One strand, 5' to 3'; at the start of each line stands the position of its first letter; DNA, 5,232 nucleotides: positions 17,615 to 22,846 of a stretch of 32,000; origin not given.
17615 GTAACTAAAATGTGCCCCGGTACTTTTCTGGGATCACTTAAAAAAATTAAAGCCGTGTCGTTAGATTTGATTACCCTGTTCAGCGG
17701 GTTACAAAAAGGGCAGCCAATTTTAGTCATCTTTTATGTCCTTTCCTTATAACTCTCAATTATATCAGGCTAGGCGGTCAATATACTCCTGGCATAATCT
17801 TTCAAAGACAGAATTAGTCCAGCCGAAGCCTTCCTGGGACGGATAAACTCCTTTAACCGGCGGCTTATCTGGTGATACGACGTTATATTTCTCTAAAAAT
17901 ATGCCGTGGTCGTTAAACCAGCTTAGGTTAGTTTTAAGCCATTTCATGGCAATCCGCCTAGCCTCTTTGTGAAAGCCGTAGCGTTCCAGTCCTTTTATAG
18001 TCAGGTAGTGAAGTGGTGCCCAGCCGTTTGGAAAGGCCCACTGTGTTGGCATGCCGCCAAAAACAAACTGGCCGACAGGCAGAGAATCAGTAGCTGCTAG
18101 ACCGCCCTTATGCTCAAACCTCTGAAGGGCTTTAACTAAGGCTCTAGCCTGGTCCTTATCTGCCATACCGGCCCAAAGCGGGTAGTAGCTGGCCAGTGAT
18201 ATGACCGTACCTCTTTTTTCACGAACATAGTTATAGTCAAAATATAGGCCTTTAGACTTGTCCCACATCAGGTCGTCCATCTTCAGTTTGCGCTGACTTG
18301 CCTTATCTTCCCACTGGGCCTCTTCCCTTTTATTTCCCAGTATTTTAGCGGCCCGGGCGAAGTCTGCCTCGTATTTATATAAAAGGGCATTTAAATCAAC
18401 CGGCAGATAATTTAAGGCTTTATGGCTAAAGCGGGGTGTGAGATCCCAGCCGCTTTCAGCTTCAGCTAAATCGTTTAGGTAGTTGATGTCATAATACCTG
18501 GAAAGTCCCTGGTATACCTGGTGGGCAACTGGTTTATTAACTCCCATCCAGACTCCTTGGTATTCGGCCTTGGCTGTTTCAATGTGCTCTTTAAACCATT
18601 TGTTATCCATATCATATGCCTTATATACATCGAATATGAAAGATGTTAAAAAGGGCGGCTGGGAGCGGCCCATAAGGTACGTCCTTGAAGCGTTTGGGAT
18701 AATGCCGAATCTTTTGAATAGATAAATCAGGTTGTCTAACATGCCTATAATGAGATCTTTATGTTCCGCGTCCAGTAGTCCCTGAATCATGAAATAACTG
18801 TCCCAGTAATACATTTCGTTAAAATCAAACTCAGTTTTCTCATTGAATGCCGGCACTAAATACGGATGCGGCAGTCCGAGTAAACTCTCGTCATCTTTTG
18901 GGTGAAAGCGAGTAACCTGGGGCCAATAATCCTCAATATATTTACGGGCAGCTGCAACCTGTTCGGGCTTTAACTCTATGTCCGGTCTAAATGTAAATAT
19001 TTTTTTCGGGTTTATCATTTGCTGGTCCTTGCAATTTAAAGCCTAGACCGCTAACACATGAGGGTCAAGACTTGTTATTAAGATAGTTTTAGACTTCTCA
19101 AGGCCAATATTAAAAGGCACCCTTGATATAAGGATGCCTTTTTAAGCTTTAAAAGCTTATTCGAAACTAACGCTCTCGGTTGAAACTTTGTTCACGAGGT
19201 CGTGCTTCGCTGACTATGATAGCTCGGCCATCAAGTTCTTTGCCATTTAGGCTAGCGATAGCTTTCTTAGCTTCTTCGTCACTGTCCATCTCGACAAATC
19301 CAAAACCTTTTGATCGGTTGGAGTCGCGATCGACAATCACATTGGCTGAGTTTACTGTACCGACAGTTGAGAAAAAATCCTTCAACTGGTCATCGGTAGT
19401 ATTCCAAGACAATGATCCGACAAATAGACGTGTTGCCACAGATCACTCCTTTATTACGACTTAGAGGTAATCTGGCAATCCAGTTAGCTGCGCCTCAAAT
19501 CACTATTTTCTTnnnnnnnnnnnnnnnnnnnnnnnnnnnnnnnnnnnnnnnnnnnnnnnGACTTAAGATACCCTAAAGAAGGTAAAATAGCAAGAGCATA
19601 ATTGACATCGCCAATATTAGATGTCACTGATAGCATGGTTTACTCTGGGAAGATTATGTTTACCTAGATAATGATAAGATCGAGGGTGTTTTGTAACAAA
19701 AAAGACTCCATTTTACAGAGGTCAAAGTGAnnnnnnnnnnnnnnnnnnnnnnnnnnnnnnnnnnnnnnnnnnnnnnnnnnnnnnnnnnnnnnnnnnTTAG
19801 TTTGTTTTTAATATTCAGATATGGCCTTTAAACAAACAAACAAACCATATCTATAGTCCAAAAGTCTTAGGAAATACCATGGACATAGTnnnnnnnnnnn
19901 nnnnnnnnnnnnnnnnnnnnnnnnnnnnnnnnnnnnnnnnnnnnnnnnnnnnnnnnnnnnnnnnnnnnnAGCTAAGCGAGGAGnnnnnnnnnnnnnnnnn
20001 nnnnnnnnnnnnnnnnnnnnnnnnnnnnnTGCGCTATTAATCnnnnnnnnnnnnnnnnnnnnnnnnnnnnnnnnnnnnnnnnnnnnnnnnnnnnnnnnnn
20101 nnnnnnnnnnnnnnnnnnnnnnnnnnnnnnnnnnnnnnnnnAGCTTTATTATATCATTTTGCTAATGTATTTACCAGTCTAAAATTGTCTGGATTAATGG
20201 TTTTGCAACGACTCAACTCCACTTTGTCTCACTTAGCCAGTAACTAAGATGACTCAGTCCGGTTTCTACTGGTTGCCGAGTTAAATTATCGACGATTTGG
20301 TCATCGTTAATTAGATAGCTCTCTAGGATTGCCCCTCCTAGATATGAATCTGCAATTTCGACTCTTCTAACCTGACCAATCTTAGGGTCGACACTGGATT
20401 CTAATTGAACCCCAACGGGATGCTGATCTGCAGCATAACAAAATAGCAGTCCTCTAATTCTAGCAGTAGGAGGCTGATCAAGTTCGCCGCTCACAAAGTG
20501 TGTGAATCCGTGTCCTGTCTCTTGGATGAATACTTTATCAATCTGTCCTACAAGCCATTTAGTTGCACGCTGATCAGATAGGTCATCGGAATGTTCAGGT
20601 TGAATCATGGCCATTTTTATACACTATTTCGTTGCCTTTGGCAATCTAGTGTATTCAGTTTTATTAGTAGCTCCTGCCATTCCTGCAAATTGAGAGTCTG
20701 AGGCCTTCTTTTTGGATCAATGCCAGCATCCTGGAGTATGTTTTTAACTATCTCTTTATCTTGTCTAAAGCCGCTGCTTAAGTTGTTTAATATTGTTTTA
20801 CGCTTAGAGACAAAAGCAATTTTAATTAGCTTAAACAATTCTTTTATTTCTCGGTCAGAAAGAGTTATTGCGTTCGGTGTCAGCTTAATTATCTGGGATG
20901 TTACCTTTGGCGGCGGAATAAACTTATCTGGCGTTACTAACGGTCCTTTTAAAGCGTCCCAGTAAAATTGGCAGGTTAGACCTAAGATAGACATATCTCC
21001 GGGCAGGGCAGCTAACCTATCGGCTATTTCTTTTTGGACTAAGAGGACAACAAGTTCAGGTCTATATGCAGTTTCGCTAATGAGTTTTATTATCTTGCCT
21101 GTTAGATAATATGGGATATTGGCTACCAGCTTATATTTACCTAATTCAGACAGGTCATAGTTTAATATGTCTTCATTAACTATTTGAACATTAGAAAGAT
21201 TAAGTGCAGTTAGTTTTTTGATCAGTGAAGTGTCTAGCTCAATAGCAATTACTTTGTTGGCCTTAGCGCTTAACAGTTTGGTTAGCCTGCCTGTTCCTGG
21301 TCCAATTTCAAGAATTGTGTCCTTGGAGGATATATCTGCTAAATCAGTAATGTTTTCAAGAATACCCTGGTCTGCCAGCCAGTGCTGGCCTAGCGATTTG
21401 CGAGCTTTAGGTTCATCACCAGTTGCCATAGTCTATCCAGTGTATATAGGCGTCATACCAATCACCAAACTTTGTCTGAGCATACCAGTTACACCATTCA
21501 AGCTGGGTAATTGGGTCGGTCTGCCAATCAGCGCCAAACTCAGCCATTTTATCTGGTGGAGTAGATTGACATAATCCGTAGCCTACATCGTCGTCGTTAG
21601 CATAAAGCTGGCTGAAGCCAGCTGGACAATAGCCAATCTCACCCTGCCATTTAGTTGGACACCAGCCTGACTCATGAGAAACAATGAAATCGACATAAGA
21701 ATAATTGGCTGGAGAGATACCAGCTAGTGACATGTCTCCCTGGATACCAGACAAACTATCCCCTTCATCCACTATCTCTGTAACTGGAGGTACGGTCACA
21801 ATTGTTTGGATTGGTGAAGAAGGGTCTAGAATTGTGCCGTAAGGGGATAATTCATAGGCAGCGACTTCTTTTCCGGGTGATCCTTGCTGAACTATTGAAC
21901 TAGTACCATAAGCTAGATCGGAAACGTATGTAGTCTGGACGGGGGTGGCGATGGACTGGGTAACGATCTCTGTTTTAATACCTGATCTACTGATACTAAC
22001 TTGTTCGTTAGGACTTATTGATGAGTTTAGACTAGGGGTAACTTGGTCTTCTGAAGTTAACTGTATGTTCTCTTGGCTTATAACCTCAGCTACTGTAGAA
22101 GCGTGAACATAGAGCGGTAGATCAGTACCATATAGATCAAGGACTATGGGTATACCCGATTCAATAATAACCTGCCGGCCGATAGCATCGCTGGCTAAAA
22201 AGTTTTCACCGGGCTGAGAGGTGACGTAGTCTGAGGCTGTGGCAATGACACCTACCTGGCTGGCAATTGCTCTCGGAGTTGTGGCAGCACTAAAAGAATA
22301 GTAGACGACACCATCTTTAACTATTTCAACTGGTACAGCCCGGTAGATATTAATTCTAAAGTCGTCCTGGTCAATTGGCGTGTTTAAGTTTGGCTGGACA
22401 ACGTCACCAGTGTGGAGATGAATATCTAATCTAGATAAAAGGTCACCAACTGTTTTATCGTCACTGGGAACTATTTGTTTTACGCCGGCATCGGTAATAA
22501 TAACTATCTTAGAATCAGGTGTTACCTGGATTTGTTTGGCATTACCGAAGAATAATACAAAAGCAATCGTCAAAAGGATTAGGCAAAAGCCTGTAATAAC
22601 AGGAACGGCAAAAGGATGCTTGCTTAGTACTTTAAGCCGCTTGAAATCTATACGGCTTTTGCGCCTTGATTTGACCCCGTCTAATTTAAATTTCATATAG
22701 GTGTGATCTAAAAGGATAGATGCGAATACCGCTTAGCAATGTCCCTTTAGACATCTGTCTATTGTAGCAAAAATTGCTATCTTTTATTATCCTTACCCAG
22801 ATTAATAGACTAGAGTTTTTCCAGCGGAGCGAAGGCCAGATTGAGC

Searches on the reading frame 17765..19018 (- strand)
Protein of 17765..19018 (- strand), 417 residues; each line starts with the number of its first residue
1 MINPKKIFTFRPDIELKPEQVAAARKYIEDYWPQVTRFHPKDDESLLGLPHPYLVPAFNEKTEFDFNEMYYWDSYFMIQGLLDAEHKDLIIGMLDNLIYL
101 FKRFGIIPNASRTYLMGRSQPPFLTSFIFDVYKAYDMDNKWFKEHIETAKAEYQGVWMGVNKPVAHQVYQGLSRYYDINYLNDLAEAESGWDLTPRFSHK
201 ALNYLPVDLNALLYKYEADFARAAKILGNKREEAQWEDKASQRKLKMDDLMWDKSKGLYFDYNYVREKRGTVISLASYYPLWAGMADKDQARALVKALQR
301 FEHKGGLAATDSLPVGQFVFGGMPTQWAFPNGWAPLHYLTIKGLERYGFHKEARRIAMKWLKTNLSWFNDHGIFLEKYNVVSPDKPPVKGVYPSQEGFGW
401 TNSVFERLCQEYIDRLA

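Call 19: search_protein_families(library=pfam, proteins=[window:17765-19018:-], max_evalue=0.001)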
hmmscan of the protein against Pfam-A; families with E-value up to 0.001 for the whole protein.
window:17765-19018:- (417 aa): 3 families
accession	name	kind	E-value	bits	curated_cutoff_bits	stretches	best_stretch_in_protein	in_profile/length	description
PF01204.24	Trehalase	-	2.6e-94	317.4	21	2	187-411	287-510/512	Trehalase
PF22422.2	MGH1-like_GH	-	2.9e-17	63.7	27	1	185-364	153-328/356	Mannosylglycerate hydrolase MGH1-like glycoside hydrolase domain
PF03200.22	Glyco_hydro_63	-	0.00024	20.5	22.4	1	139-265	196-312/492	Glycosyl hydrolase family 63 C-terminal domain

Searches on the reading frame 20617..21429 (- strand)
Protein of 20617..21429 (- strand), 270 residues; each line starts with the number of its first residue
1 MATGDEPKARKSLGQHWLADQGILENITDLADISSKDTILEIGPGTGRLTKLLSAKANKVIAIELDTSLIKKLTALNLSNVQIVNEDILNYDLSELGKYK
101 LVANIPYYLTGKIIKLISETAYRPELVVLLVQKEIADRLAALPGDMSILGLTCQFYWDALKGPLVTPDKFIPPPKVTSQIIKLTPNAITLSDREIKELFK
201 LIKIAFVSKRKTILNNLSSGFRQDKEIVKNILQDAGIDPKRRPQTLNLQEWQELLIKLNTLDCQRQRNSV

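Call 19: search_protein_families(library=pfam, proteins=[window:20617-21429:-], max_evalue=0.001)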
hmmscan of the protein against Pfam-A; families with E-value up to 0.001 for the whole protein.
window:20617-21429:- (270 aa): 4 families
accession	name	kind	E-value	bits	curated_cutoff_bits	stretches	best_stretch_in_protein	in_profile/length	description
PF00398.26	RrnaAD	-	1.3e-47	162.5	24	1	8-251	3-260/263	Ribosomal RNA adenine dimethylase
PF13649.12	Methyltransf_25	-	1.9e-05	25.7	27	1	39-103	1-69/97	Methyltransferase domain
PF05401.17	NodS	-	0.0002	21.7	24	1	37-112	45-122/201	Nodulation protein S (NodS)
PF13489.12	Methyltransf_23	-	0.00074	19.7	27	0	23-84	9-71/164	Methyltransferase domain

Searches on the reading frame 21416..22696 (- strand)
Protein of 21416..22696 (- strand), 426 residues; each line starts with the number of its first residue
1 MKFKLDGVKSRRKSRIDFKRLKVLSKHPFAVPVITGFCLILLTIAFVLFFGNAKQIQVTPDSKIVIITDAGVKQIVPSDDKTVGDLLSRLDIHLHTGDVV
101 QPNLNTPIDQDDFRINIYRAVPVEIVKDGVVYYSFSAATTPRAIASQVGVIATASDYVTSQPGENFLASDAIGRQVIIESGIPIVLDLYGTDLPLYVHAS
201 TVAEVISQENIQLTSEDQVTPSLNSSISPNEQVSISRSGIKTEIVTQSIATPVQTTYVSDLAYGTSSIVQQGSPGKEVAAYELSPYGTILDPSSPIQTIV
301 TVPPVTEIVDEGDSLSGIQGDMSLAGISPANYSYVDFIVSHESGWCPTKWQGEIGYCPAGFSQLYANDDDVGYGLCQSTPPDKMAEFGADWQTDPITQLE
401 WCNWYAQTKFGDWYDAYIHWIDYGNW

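Call 19: search_protein_families(library=pfam, proteins=[window:21416-22696:-], max_evalue=0.001)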
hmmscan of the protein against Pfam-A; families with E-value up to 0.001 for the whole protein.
window:21416-22696:- (426 aa): 2 families
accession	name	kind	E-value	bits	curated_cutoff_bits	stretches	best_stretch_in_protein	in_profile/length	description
PF03990.20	DUF348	-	6.7e-14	51.8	24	2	194-224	11-41/41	G5-linked-Ubiquitin-like domain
PF07501.17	G5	-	9.3e-07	29.4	23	1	241-312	2-73/75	G5 domain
